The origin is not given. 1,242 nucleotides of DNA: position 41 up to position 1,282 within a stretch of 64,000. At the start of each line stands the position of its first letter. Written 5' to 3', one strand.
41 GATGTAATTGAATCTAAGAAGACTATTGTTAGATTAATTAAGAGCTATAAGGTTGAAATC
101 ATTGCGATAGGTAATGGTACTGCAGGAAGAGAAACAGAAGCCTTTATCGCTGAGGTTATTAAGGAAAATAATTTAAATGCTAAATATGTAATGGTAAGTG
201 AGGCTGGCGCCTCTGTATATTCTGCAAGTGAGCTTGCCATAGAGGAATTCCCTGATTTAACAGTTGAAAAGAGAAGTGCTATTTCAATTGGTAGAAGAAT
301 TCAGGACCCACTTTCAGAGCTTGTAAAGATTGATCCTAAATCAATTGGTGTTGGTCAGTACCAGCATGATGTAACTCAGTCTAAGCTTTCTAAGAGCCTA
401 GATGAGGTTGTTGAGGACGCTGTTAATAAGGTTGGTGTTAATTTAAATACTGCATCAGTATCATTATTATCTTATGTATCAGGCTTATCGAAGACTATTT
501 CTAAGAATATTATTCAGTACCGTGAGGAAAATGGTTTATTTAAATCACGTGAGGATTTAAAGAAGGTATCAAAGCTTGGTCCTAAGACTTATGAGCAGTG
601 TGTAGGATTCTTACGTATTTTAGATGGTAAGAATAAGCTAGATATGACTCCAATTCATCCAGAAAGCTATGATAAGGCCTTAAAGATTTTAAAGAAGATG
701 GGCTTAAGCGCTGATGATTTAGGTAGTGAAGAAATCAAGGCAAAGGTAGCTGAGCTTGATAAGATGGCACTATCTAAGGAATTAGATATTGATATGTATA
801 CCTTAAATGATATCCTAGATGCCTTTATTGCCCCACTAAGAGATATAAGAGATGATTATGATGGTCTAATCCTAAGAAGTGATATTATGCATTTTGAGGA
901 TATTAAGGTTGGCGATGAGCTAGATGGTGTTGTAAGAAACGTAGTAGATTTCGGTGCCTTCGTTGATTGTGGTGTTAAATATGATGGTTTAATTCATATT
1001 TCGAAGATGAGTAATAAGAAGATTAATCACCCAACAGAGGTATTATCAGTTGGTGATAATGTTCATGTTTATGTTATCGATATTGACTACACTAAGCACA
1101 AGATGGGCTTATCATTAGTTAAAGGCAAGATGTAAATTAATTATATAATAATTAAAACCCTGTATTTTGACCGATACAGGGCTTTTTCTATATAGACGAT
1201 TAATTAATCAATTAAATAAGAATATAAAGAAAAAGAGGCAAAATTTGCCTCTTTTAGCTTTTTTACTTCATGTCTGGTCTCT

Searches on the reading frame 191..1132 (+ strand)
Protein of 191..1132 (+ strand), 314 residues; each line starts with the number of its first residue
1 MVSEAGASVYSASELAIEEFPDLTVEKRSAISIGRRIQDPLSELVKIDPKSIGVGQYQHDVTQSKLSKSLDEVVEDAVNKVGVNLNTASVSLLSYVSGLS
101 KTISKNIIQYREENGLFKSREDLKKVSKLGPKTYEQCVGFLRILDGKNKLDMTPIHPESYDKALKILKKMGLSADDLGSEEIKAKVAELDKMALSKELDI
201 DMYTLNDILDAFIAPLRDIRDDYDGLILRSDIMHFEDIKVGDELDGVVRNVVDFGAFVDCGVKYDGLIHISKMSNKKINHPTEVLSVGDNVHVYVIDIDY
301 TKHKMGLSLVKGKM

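Call 103: search_protein_families(library=pfam, proteins=[window:191-1132:+], max_evalue=0.00001)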
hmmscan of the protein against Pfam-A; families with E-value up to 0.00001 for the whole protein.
window:191-1132:+ (314 aa): 6 families
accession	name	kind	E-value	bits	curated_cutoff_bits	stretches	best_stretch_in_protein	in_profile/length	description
PF12836.13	HHH_3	-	1.2e-30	105.8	27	1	78-142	1-65/65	Helix-hairpin-helix motif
PF00575.29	S1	-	4e-19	69.2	22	1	239-308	3-72/74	S1 RNA binding domain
PF16921.10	Tex_YqgF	-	3.3e-15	57.1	27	1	1-38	89-126/126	Tex protein YqgF-like domain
PF17674.7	HHH_9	-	3.8e-15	56.9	23.1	1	148-220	1-70/70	HHH domain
PF14635.12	HHH_7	-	4.9e-09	36.9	27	1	51-143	5-103/104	Helix-hairpin-helix motif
PF23459.1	S1_RRP5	-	6.7e-07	30.2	27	1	240-309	3-72/72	RRP5 S1 domain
